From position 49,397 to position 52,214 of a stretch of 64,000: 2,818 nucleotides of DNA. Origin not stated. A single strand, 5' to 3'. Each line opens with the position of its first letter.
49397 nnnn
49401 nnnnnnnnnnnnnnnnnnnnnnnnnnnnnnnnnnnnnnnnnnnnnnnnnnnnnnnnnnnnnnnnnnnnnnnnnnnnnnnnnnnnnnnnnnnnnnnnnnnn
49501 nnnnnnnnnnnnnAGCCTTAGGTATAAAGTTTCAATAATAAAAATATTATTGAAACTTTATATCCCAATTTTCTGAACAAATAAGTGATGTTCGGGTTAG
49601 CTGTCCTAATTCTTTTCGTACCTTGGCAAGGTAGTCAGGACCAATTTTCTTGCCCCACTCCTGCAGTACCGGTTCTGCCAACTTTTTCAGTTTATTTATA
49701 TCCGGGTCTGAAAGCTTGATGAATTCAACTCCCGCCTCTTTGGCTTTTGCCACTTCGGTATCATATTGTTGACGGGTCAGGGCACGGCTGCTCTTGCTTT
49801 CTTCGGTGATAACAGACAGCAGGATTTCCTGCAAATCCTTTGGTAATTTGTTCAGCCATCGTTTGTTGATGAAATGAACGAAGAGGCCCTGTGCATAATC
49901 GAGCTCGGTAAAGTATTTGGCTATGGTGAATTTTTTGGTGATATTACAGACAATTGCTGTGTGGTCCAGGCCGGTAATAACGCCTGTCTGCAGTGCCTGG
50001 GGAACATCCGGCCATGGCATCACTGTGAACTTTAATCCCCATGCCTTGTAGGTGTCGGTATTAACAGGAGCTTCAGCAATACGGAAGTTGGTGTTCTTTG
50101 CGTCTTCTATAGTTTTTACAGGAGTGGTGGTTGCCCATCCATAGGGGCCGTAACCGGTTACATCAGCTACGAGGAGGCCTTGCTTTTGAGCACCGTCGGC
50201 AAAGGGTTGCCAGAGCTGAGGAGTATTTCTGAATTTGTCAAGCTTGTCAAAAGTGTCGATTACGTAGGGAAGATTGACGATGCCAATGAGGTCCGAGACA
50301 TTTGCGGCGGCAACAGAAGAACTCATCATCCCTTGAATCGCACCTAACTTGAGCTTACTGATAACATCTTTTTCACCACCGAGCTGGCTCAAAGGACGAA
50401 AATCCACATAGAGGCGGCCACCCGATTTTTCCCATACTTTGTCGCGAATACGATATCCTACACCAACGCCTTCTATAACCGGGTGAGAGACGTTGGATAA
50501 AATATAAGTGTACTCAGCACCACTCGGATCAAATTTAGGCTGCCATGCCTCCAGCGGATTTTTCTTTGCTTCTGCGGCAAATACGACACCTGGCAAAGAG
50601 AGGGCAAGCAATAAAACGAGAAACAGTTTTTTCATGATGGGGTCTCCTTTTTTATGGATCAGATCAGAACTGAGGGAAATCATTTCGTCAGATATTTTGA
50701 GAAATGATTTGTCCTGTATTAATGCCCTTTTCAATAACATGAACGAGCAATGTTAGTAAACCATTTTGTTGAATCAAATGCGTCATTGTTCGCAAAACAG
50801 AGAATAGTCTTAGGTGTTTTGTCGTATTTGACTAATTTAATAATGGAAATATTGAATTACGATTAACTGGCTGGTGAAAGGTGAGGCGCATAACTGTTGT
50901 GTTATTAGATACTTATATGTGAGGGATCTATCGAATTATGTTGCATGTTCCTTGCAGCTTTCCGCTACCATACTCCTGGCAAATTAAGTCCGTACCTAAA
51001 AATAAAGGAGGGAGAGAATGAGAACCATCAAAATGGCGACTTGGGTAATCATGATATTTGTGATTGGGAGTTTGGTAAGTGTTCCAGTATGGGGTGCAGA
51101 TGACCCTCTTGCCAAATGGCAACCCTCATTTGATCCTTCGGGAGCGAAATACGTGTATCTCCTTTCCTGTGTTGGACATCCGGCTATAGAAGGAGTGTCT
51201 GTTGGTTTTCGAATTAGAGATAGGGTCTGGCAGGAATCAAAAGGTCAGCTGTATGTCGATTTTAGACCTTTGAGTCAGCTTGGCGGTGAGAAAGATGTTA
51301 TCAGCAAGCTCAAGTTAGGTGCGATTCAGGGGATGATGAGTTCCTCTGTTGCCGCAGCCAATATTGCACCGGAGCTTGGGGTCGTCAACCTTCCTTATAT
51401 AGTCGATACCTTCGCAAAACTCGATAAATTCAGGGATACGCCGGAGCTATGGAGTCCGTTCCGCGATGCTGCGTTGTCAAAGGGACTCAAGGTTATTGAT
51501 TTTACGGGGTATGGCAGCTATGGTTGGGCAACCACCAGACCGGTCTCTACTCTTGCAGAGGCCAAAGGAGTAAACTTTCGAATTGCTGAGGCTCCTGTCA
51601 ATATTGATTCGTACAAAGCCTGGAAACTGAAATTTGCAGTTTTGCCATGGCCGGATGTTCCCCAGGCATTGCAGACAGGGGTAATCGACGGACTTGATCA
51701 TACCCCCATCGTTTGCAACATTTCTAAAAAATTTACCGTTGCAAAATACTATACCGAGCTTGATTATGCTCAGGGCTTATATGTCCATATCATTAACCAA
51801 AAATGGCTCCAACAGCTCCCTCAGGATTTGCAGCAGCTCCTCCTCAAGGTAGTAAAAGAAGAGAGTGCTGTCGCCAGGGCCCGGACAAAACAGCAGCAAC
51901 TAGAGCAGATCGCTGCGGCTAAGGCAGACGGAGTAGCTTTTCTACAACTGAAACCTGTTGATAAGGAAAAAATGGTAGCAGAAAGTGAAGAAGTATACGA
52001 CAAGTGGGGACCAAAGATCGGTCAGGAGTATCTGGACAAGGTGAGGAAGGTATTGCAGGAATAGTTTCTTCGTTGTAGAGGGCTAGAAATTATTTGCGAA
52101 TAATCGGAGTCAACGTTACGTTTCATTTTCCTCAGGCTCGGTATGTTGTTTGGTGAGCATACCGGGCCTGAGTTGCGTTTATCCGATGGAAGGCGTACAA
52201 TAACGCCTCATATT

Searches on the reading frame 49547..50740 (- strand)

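Call 54: search_protein_families(library=pfam, proteins=[window:49547-50740:-], max_evalue=0.0001)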
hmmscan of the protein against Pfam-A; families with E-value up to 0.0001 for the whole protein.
window:49547-50740:- (397 aa): 1 family
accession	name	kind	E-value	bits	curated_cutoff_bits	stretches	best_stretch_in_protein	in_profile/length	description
PF03480.18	DctP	-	2.4e-46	158.8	23.4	1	100-362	20-283/286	Bacterial extracellular solute-binding protein, family 7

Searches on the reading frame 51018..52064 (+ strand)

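Call 54: search_protein_families(library=pfam, proteins=[window:51018-52064:+], max_evalue=0.0001)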
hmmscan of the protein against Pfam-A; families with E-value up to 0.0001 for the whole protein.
window:51018-52064:+ (348 aa): 1 family
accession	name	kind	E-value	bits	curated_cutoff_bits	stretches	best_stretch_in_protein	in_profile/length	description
PF03480.18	DctP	-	6.2e-49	167.3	23.4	1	68-329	20-281/286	Bacterial extracellular solute-binding protein, family 7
